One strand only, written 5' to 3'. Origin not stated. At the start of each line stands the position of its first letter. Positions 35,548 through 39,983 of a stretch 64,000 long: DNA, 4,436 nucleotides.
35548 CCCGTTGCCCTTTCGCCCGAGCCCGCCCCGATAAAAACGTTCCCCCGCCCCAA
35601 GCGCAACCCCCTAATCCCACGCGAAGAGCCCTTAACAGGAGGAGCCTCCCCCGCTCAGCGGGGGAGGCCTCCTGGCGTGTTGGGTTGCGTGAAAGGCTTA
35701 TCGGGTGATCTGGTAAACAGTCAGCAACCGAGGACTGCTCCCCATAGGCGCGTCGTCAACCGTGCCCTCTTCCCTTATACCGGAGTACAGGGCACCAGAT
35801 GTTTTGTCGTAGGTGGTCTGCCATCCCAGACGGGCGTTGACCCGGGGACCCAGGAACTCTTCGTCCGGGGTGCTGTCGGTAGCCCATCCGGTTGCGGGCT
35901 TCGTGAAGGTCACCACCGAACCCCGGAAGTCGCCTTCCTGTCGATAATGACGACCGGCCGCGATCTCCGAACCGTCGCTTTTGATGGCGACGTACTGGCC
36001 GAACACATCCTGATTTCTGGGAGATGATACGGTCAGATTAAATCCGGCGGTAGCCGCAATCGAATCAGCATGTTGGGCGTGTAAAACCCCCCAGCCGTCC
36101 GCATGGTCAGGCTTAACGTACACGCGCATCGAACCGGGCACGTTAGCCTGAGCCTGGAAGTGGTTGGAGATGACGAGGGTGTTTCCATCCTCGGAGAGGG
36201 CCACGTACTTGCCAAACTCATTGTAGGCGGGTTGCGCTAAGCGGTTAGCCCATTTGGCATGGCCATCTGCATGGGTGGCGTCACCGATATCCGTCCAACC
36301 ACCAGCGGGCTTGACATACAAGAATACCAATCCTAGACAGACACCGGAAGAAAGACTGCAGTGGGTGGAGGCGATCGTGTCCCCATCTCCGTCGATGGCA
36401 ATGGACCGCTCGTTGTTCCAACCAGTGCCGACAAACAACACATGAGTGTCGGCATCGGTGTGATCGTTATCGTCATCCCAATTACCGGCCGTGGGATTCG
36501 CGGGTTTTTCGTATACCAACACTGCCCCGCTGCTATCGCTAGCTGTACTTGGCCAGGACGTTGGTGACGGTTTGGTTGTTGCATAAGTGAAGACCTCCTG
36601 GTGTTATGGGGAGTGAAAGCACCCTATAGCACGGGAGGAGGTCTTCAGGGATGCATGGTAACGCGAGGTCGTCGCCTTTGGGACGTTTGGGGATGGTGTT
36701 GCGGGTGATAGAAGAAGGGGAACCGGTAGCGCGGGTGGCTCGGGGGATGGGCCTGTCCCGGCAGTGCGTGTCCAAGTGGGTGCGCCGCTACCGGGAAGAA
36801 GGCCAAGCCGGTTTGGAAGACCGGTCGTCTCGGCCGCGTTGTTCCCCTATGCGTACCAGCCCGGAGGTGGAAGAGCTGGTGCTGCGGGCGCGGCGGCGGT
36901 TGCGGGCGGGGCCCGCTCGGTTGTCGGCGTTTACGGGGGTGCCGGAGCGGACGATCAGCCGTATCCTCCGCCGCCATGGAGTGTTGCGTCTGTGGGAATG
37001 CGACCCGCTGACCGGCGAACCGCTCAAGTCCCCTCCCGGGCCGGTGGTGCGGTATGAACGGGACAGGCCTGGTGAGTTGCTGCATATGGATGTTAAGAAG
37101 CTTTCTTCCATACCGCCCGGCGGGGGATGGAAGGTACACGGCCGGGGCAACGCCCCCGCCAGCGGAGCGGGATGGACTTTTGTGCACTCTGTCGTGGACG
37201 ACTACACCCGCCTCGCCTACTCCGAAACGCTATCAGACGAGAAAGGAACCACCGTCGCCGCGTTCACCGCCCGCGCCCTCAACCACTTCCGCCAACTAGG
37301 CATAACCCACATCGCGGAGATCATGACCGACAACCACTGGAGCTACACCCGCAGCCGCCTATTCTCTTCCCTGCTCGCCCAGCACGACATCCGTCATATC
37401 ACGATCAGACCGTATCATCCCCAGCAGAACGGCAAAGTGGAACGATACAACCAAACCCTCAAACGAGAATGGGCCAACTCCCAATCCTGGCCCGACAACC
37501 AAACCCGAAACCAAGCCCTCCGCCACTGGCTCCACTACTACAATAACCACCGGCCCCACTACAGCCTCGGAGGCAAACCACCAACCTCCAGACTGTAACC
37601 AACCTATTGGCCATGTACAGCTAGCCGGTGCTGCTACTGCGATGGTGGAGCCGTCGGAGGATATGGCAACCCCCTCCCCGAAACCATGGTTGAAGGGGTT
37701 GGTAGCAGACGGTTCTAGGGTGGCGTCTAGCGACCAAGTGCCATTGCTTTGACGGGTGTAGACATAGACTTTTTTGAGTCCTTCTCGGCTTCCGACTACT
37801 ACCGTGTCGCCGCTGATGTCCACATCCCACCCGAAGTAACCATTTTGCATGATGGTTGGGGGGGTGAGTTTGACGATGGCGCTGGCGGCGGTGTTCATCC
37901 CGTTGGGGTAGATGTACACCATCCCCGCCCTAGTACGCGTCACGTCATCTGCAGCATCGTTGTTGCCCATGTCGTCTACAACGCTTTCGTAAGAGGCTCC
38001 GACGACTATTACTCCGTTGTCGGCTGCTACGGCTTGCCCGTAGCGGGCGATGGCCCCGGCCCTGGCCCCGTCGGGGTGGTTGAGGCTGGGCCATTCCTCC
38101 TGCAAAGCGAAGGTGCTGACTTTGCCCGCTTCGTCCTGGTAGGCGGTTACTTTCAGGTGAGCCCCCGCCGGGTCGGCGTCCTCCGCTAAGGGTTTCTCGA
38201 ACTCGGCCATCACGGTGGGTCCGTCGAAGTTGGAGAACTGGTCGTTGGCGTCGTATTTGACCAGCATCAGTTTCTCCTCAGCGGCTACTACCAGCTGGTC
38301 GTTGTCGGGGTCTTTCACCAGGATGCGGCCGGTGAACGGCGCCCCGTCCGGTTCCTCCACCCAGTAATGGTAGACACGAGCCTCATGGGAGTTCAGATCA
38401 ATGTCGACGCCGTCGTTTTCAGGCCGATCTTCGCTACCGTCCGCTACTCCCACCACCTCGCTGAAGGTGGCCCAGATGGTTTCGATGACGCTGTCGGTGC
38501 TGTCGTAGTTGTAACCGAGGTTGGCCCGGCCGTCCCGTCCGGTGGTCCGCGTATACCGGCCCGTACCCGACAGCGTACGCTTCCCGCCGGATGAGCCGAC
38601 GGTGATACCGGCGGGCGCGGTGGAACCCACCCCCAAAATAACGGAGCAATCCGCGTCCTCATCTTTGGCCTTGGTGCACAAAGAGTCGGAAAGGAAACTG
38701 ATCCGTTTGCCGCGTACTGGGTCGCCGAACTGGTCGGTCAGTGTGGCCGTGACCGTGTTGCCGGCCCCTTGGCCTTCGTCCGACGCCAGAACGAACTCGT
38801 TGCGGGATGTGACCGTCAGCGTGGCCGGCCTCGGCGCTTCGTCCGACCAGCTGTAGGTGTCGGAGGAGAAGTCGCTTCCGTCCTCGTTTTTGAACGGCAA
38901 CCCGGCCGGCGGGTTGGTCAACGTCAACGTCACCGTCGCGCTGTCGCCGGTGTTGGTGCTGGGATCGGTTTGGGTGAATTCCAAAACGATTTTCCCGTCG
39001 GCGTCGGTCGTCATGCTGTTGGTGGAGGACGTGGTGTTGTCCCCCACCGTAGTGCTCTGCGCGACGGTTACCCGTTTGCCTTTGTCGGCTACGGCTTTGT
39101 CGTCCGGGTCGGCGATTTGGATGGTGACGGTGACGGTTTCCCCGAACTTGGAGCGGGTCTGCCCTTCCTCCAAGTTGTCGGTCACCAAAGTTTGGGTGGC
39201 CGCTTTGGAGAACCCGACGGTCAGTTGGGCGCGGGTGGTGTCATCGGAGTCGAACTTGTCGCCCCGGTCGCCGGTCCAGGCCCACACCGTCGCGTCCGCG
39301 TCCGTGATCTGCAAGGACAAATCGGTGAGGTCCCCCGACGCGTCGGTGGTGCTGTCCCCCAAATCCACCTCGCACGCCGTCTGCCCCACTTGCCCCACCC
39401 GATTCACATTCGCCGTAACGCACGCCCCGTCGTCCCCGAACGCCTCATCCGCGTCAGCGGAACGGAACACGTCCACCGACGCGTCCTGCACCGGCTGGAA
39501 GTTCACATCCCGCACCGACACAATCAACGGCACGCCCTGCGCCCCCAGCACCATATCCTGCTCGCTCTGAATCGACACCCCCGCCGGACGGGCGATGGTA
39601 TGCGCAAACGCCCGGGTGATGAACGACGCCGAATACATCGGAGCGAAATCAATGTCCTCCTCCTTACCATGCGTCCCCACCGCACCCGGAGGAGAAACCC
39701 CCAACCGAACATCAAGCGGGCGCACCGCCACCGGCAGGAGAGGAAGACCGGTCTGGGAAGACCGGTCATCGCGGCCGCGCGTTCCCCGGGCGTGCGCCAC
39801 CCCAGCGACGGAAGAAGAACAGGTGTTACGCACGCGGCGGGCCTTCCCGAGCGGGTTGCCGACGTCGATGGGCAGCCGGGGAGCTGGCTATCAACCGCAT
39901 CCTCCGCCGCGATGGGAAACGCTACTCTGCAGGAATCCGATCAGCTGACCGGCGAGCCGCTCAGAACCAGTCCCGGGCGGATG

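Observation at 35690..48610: Surface-protein cassette locus: one promoter-bearing SLH/Ig/FG-GAP gene plus three silent partial paralogs sharing kb-scale identical direct and inverted repeats, suggesting recombinational surface variation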

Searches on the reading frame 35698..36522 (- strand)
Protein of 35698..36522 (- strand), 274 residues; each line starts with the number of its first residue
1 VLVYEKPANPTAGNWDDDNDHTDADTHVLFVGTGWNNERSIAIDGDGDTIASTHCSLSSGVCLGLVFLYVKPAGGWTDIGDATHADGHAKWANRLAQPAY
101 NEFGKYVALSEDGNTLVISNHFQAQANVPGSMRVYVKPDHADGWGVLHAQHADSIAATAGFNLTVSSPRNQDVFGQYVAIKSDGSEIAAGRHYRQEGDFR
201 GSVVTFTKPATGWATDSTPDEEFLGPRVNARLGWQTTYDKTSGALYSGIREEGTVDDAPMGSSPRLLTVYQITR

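Call 5: search_protein_families(library=pfam, proteins=[window:35698-36522:-], max_evalue=0.01)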
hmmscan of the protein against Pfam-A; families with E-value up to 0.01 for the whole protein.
window:35698-36522:- (274 aa): 1 family
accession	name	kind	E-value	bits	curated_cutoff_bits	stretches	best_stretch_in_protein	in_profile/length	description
PF14312.12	FG-GAP_2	-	3.7e-06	27.5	23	0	99-136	14-48/49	FG-GAP repeat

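Call 23: find_encoding_contigs(protein=window:35698-36522:-, flank=10000, max_places=6)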
Protein window:35698-36522:- (274 aa): no gene with exactly this product is on record in the collection.

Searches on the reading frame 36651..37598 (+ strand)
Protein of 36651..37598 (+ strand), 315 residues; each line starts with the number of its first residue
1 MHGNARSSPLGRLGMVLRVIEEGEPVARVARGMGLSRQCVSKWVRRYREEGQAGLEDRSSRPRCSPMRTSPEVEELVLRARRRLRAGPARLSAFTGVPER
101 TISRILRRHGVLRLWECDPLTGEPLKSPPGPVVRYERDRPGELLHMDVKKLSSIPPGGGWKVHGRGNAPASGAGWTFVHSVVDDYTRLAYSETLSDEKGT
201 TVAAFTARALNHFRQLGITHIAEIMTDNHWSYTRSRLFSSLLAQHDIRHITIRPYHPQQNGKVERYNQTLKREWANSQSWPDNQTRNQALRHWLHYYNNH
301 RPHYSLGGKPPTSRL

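Call 5: search_protein_families(library=pfam, proteins=[window:36651-37598:+], max_evalue=0.01)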
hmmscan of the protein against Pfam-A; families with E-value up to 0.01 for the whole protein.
window:36651-37598:+ (315 aa): 10 families
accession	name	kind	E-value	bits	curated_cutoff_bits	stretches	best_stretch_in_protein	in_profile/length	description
PF13683.12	rve_3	-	4.3e-20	71.7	26.5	1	246-311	2-67/67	Integrase core domain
PF00665.32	rve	-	4.3e-14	53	32.6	1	138-257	2-102/102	Integrase core domain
PF13518.12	HTH_28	-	9.2e-14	51.7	25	1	12-63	2-52/52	Helix-turn-helix domain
PF13565.12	HTH_32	-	6.4e-12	46.3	33.7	1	40-106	2-73/73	Homeodomain-like domain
PF13011.12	LZ_Tnp_IS481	-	4.8e-11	43.2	22.2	1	2-82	4-84/85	leucine-zipper of insertion element IS481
PF13384.12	HTH_23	-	8.4e-11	41.8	24.6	1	12-55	7-49/50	Homeodomain-like domain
PF13551.12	HTH_29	-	8.6e-10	39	28.1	1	16-75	4-64/64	Winged helix-turn helix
PF01527.26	HTH_Tnp_1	-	1.3e-07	32.2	24.1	1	4-62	4-58/75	Transposase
PF06056.18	Terminase_5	-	4.5e-05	23.7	20.3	1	25-56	15-46/58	Putative ATPase subunit of terminase (gpP-like)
PF20432.4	Xre-like-HTH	-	0.00033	21.3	25.8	1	76-112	14-50/63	Antitoxin Xre-like helix-turn-helix domain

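Call 81: search_protein_families(library=ncbifam, proteins=[window:36651-37598:+], max_evalue=0.001)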
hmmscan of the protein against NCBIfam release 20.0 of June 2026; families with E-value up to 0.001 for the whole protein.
window:36651-37598:+ (315 aa): 7 families
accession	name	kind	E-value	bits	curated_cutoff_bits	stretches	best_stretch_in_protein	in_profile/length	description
NF033577.2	transpos_IS481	equivalog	3.3e-93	312.3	224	1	11-315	1-284/284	IS481 family transposase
NF033516.0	transpos_IS3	equivalog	4.8e-32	111.6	160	2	172-312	229-366/369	IS3 family transposase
NF033546.1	transpos_IS21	equivalog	2.9e-14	53.3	160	1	233-310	200-278/294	IS21 family transposase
NF033545.0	transpos_IS630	equivalog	6.4e-13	48.8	100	1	14-297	3-298/299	IS630 family transposase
NF033594.2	transpos_ISNCY_2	equivalog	5.6e-08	32.3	250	1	19-147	6-133/368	ISNCY family transposase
NF047595.1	IS66_ISRel24_TnpA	equivalog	3.9e-07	30.7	74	1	12-78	10-73/113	IS66-like element accessory protein TnpA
NF006918.0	PRK09409.1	subfamily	0.0001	22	597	1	221-312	192-282/301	IS2 transposase TnpB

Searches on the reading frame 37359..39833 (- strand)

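Call 5: search_protein_families(library=pfam, proteins=[window:37359-39833:-], max_evalue=0.01)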
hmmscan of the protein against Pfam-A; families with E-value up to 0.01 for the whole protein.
window:37359-39833:- (824 aa): 3 families
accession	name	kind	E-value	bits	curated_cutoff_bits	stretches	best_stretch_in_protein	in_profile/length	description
PF14312.12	FG-GAP_2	-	1.9e-11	44.4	23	1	654-685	5-36/49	FG-GAP repeat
PF05688.17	BIg21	-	0.00054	20.9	27.4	0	101-170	4-73/109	Bacterial Immunoglobulin-like 21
PF13115.11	YtkA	-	0.0096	17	25.9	0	231-286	20-72/85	YtkA-like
